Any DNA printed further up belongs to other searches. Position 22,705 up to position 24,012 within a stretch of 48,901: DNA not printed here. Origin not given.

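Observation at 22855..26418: Overlapping four-gene operon: PPAT-DPCK fusion / HD hydrolase / minimal non-RD Ser-Thr kinase / vWA protein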

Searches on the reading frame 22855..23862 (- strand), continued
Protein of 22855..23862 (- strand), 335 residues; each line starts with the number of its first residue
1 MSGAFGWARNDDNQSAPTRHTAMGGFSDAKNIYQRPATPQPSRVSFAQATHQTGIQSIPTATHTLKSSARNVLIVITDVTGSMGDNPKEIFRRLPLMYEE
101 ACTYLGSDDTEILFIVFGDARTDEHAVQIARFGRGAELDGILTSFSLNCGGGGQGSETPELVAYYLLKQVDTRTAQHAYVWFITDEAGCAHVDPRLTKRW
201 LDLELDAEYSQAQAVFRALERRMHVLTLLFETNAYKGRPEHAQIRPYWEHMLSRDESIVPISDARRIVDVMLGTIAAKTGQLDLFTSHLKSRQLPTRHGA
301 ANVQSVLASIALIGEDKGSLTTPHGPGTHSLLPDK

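Call 37: fold_search(model_id=the predicted structure, library=pdb)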
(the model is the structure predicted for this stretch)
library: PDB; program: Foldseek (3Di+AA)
matches with E <= 10: 987; with E <= 0.001: 188
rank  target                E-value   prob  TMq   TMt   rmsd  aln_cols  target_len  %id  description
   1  6m3y                  1.4e-06  1.00  0.45  0.20   7.9       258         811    9  Crystal structure of pilus adhesin, SpaC from Lactobacillus rhamnosus GG - open conformation (released 2020-07-29)
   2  4g1e_B                2.4e-06  1.00  0.41  0.22   7.5       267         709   10  Crystal structure of integrin alpha V beta 3 with coil-coiled tag. (released 2012-12-12)
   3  4wk0_B                2.4e-06  1.00  0.42  0.34   7.0       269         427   10  Metal Ion and Ligand Binding of Integrin (released 2014-12-03)
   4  3nid_B                2.7e-06  1.00  0.44  0.33   6.0       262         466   11  The Closed Headpiece of Integrin alphaIIB beta3 and its Complex with an alpahIIB beta3 -Specific Antagonist That Does  (released 2010-12-22)
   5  3fcs_D                3.3e-06  1.00  0.44  0.26   7.0       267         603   12  Structure of complete ectodomain of integrin aIIBb3 (released 2009-01-20)
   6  7cec_B                3.5e-06  1.00  0.41  0.33   7.1       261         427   10  Structure of alpha6beta1 integrin in complex with laminin-511 (released 2021-06-23)
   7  8w30_B                3.9e-06  1.00  0.42  0.38   6.6       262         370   10  Crystal structure of alpha-V beta-1 integrin headpiece in complex with TR01225179 (released 2025-01-01)
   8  9nab_A                3.9e-06  1.00  0.40  0.38   7.5       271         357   10  Cryo-EM structure of the alpha5beta1 integrin headpiece with OS2966 Fab (released 2025-07-23)
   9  7ceb_B                4.7e-06  1.00  0.45  0.41   6.1       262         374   10  Crystal structure of alpha6beta1 integrin headpiece (released 2021-06-23)
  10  4wk4_B                4.7e-06  1.00  0.44  0.35   6.6       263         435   11  Metal Ion and Ligand Binding of Integrin (released 2014-12-03)
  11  2vdl_B                5.0e-06  1.00  0.40  0.30   8.2       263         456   11  Re-refinement of Integrin AlphaIIbBeta3 Headpiece (released 2008-09-02)
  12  2vc2_B                5.0e-06  1.00  0.39  0.30   8.3       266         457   11  Re-refinement of Integrin AlphaIIbBeta3 Headpiece Bound to Antagonist L-739758 (released 2008-09-02)
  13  3nif_D                5.9e-06  1.00  0.43  0.32   6.4       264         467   12  The Closed Headpiece of Integrin IIb 3 and its Complex with an IIb 3 -Specific Antagonist That Does Not Induce Opening (released 2010-12-22)
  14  3vi4_D                5.9e-06  1.00  0.42  0.33   7.7       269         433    9  Crystal structure of alpha5beta1 integrin headpiece in complex with RGD peptide (released 2012-02-22)
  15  4um9_B                5.9e-06  1.00  0.39  0.30   9.3       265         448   10  Crystal structure of alpha V beta 6 with peptide (released 2014-11-12)
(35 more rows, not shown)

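Call 45: search_protein_families(library=pfam, alignment_id=A1, max_evalue=1)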
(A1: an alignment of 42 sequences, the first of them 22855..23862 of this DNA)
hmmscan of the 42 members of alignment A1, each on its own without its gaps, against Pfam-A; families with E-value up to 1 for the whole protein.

A. member 1, window:22855-23862:- (335 aa): 1 family
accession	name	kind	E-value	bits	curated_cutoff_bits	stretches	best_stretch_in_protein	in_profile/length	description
PF04285.18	DUF444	-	0.13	11.7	27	1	65-94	239-268/418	Protein of unknown function (DUF444)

B. families by the number of members that match (of 42 scanned): 11 families
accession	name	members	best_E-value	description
PF04285.18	DUF444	12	4.3e-05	Protein of unknown function (DUF444)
PF25106.1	VWA_4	2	0.12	von Willebrand factor A domain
PF09861.14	Lar_N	1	0.061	Lactate racemase N-terminal domain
PF07181.17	VirC2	1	0.12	VirC2 protein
PF22950.1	DUF7026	1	0.18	Domain of unknown function (DUF7026)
PF10039.14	DUF2275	1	0.19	Predicted integral membrane protein (DUF2275)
PF20220.3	ABC_toxin_N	1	0.19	ABC toxin N-terminal region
PF00847.26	AP2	1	0.25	AP2 domain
PF03912.19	Psb28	1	0.26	Psb28 protein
PF22687.1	BRCA2_TR2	1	0.37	BRCA2 TR2 domain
PF04625.18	DEC-1_N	1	0.47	DEC-1 protein, N-terminal region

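Call 64: search_protein_families(library=pfam, proteins=[L023:962-1960:+, L023:1961-3283:+, L023:3355-5034:+, L023:5449-6651:+, L023:7259-8071:+, L023:11325-12131:+, L023:12140-13246:+, L019:14488-18930:+, L019:2060-3319:+, L019:11448-12377:+], max_evalue=0.001)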
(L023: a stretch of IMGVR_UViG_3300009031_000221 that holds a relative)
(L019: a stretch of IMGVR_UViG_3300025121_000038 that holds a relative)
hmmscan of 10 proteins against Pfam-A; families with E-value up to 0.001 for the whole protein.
L023:962-1960:+ (332 aa): 1 family
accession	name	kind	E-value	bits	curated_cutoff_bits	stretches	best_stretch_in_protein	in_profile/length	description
PF01555.25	N6_N4_Mtase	-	4.1e-35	122.2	26.7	1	30-305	29-220/221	DNA methylase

L023:1961-3283:+ (440 aa): 1 family
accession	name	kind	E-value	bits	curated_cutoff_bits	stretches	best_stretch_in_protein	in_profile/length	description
PF01555.25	N6_N4_Mtase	-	3.5e-35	122.4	26.7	2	37-301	1-182/221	DNA methylase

L023:3355-5034:+ (559 aa): 0 families

L023:5449-6651:+ (400 aa): 1 family
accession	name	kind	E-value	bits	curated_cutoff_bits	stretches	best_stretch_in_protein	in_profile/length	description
PF15891.11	Nuc_deoxyri_tr2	-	1.7e-12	48.1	30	1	16-127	2-104/105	Nucleoside 2-deoxyribosyltransferase like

L023:7259-8071:+ (270 aa): 0 families

L023:11325-12131:+ (268 aa): 2 families
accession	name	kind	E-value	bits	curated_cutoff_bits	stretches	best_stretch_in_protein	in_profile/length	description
PF00149.33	Metallophos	-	1.6e-14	55.2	21.5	1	1-243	1-190/191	Calcineurin-like phosphoesterase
PF12850.12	Metallophos_2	-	1.7e-08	35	27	1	1-85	1-60/154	Calcineurin-like phosphoesterase superfamily domain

L023:12140-13246:+ (368 aa): 1 family
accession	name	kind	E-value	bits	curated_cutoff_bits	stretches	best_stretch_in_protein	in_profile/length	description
PF01555.25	N6_N4_Mtase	-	1.5e-39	136.7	26.7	1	37-344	1-220/221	DNA methylase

L019:14488-18930:+ (1480 aa): 1 family
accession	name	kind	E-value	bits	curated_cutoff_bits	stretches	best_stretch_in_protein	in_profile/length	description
PF00644.27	PARP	-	5.8e-17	62.3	26.7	1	1296-1438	2-140/199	Poly(ADP-ribose) polymerase catalytic domain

L019:2060-3319:+ (419 aa): 0 families

L019:11448-12377:+ (309 aa): 0 families

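Call 75: search_protein_representatives(alignment_id=A1)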
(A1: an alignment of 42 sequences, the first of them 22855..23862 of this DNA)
Query: 42 sequences, 344 profile positions. Proteins with E-value up to 0.001 (for the whole library): 1447; up to 1e-10: 983; up to 1e-30: 250. The best 150 are listed.
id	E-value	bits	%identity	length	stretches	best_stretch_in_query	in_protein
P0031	3.9e-148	509.8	-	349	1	1-338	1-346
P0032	5.2e-148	509.4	-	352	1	1-339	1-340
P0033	6.0e-137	473.1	-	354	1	1-343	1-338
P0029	4.2e-136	470.3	-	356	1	1-343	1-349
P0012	7.2e-136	469.5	-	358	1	1-342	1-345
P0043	7.2e-126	436.6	-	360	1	1-341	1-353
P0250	7.4e-121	420.1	-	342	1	1-342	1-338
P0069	9.1e-121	419.8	-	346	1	1-341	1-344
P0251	5.6e-110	384.4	-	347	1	1-343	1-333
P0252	3.7e-109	381.7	-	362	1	1-341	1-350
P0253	2.5e-107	375.7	-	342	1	1-334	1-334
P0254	1.4e-103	363.4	-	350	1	1-330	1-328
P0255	4.0e-102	358.5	-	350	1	1-341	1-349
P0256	1.3e-100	353.6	-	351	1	1-341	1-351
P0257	6.2e-100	351.3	-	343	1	1-342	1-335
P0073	2.4e-86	306.6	-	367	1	1-265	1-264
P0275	4.3e-80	286.1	-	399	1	1-341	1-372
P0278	5.2e-74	266.1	-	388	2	75-328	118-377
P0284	1.3e-63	231.9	-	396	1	1-340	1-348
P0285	7.0e-63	229.5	-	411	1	7-341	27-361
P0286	6.3e-59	216.5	-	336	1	6-330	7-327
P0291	8.6e-56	206.2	-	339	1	22-328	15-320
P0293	1.3e-54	202.3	-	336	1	56-330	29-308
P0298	9.4e-53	196.2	-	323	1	54-341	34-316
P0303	3.0e-50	188.0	-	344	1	58-340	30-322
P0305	3.9e-50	187.6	-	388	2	123-342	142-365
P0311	5.9e-47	177.1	-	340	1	64-329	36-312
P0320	1.0e-45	173.1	-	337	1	76-330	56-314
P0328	6.6e-45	170.4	-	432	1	74-303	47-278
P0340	1.3e-42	162.8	-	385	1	57-317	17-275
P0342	2.9e-42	161.7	-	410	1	73-337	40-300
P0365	7.9e-40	153.7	-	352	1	53-320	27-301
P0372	1.8e-39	152.5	-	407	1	69-303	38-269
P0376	3.0e-39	151.8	-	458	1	70-320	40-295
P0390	4.0e-38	148.1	-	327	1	64-323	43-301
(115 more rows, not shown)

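Call 76: list_cluster_members(proteins=[P0286, P0291, P0293, P0298, P0303, P0311, P0320, P0340, P0365, P0390])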
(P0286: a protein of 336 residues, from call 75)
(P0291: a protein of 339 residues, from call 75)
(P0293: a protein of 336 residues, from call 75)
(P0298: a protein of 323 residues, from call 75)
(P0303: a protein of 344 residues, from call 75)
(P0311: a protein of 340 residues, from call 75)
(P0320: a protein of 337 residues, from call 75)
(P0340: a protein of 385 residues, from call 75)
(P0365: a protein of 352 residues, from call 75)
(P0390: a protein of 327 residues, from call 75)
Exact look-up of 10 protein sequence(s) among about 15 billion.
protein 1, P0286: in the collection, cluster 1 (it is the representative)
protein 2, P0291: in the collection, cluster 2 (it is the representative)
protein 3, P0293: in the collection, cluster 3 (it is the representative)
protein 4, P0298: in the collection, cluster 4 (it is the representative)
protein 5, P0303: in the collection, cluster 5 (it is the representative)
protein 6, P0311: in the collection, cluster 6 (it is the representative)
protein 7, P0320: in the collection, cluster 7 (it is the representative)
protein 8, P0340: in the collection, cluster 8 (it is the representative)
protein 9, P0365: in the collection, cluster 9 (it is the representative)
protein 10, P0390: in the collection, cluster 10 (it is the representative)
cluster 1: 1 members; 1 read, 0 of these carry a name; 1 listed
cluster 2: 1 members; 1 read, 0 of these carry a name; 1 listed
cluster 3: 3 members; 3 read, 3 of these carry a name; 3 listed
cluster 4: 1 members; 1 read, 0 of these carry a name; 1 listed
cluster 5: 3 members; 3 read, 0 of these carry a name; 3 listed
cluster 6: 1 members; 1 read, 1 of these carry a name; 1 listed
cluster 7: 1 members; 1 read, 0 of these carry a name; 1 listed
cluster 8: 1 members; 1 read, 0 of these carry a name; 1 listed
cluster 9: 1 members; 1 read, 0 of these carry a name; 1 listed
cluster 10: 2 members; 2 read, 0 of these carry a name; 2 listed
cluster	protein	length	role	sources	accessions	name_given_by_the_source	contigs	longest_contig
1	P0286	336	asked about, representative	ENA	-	-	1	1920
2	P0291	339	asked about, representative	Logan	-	-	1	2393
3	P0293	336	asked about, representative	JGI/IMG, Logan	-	hypothetical protein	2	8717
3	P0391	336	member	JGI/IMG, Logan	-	hypothetical protein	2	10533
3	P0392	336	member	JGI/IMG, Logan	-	hypothetical protein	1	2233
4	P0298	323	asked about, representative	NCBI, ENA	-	-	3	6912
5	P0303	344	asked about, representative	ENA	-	-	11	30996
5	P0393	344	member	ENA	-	-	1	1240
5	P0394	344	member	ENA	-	-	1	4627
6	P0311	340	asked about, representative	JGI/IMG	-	hypothetical protein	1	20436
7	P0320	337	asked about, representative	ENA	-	-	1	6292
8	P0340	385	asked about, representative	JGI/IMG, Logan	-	-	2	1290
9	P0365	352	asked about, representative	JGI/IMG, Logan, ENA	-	-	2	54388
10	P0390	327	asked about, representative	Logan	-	-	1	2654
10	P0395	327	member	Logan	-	-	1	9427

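Call 77: find_encoding_contigs(protein=P0365, flank=7000, max_places=1)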
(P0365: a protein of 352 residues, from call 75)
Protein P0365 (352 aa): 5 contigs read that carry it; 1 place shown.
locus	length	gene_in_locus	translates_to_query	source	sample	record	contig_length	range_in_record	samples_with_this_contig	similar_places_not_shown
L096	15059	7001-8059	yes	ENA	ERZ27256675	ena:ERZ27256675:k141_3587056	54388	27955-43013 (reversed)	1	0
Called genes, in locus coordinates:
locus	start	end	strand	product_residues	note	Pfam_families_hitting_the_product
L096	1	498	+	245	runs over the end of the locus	PF13521:AAA_28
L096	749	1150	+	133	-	-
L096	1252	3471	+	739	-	PF00795:CN_hydrolase, PF02540:NAD_synthase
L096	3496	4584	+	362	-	-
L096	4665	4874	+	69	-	-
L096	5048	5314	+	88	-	-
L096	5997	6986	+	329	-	PF00069:Pkinase, PF01636:APH (faint), PF07714:PK_Tyr_Ser-Thr, PF01163:RIO1 (weak)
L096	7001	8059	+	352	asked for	-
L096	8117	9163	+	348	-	PF00224:PK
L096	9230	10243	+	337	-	PF07728:AAA_5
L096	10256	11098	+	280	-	PF23822:DUF7192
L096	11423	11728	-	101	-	-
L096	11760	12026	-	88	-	-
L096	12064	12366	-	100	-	-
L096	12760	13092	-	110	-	-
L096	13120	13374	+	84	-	-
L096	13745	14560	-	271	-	-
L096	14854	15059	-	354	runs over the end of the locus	-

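Call 78: find_encoding_contigs(protein=P0303, flank=7000, max_places=2)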
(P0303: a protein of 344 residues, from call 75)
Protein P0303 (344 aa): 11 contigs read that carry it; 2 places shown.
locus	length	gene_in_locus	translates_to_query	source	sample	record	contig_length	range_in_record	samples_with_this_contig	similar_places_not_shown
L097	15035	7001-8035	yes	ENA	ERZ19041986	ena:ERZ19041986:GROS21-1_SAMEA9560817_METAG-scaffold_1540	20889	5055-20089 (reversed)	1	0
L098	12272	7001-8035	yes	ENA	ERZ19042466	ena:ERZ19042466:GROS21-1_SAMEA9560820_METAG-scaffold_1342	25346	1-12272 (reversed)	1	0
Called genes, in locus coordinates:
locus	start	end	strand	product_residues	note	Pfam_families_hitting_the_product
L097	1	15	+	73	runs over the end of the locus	-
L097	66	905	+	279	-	PF24308:DUF7487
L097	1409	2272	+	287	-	PF11443:DUF2828, PF25043:DUF7788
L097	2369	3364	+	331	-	PF25199:nSTAND_NTPase5 (weak), PF00004:AAA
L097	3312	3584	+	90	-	-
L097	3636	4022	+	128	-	PF03866:HAP (faint)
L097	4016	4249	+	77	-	-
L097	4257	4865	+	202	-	PF22075:DUF6939 (faint)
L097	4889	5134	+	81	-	PF14216:DUF4326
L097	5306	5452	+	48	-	-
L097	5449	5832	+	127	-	-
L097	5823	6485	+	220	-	PF00069:Pkinase, PF07714:PK_Tyr_Ser-Thr, PF01636:APH (faint)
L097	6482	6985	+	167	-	-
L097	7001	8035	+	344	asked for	-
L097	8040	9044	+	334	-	-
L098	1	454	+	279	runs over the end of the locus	PF24308:DUF7487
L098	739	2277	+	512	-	PF11443:DUF2828, PF25043:DUF7788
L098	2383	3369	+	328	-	PF25199:nSTAND_NTPase5 (weak), PF00004:AAA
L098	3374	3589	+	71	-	-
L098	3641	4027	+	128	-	PF03866:HAP (faint)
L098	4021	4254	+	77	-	-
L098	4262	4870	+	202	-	PF22075:DUF6939 (faint)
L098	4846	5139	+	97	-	PF14216:DUF4326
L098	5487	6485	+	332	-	PF00226:DnaJ, PF00069:Pkinase, PF07714:PK_Tyr_Ser-Thr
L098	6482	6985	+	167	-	-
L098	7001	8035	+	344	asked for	-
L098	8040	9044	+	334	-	-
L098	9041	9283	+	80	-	-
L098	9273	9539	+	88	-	-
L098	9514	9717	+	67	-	-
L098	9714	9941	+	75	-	-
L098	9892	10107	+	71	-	-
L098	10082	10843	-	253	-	PF14528:LAGLIDADG_3 (faint)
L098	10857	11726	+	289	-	PF04446:Thg1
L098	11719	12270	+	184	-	?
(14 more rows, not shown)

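Call 79: find_encoding_contigs(protein=P0311, flank=7000, max_places=1)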
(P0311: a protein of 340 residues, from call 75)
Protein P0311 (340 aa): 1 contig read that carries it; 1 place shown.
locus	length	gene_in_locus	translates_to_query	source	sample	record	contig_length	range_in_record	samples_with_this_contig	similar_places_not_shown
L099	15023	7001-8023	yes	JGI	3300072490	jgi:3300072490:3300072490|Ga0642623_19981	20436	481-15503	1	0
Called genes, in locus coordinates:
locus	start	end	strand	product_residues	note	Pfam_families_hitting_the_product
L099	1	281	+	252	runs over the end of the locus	?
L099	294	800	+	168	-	-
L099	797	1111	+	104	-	-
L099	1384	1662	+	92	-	-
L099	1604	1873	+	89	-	-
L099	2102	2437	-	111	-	-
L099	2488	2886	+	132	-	-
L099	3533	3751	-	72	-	-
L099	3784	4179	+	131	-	-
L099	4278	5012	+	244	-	PF25283:DUF7873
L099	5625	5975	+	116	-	PF00072:Response_reg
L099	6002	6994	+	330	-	PF00226:DnaJ (faint), PF00069:Pkinase, PF07714:PK_Tyr_Ser-Thr, PF03109:ABC1 (weak)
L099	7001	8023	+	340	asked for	-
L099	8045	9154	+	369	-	PF00224:PK (weak)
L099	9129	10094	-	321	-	-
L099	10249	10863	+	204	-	-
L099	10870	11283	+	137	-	-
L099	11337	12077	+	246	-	PF09559:Cas6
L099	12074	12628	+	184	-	-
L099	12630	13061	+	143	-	-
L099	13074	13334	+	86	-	-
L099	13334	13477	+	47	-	-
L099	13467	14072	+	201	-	-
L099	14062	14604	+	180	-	-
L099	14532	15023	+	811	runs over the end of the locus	PF18019:Cas3_HD, PF00270:DEAD (faint), PF00271:Helicase_C, PF22590:Cas3-like_C_2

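Call 83: find_related_loci(query=A6, collection=viral_contigs, flank=6000)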
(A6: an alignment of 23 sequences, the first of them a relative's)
Query A6 (352 aa) in viral_contigs; peptide patterns used: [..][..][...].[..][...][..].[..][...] (x = any residue, [..] = any of these).
78 stretches matched a pattern; 18 encode a relative of the query (tblastn E <= 1e-3); 18 distinct loci.
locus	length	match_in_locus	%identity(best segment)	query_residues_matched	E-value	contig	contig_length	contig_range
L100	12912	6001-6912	45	1-303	2e-70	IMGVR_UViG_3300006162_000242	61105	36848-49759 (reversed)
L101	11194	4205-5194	40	1-348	3e-65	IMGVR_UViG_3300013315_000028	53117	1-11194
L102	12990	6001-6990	40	1-348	3e-65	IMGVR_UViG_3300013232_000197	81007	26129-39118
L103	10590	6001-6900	45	1-303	8e-64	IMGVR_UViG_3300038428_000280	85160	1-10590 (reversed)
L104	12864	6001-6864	43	1-304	2e-63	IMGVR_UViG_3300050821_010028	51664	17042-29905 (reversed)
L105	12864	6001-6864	42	1-304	1e-62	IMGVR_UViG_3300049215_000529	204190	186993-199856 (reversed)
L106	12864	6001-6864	42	1-304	1e-62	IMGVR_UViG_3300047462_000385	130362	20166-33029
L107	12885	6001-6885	43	1-305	2e-57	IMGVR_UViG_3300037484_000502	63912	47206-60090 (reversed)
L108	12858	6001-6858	41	1-304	8e-56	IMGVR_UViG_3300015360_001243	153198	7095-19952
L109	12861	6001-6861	41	1-304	1e-55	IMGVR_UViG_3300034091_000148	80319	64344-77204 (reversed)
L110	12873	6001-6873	42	1-304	1e-60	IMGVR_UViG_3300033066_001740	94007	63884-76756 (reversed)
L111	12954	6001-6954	36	1-347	1e-50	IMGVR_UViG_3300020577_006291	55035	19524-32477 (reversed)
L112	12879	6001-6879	36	1-303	8e-48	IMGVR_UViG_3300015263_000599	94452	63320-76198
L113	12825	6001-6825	38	7-286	6e-47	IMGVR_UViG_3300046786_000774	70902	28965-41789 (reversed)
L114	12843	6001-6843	37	1-286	2e-45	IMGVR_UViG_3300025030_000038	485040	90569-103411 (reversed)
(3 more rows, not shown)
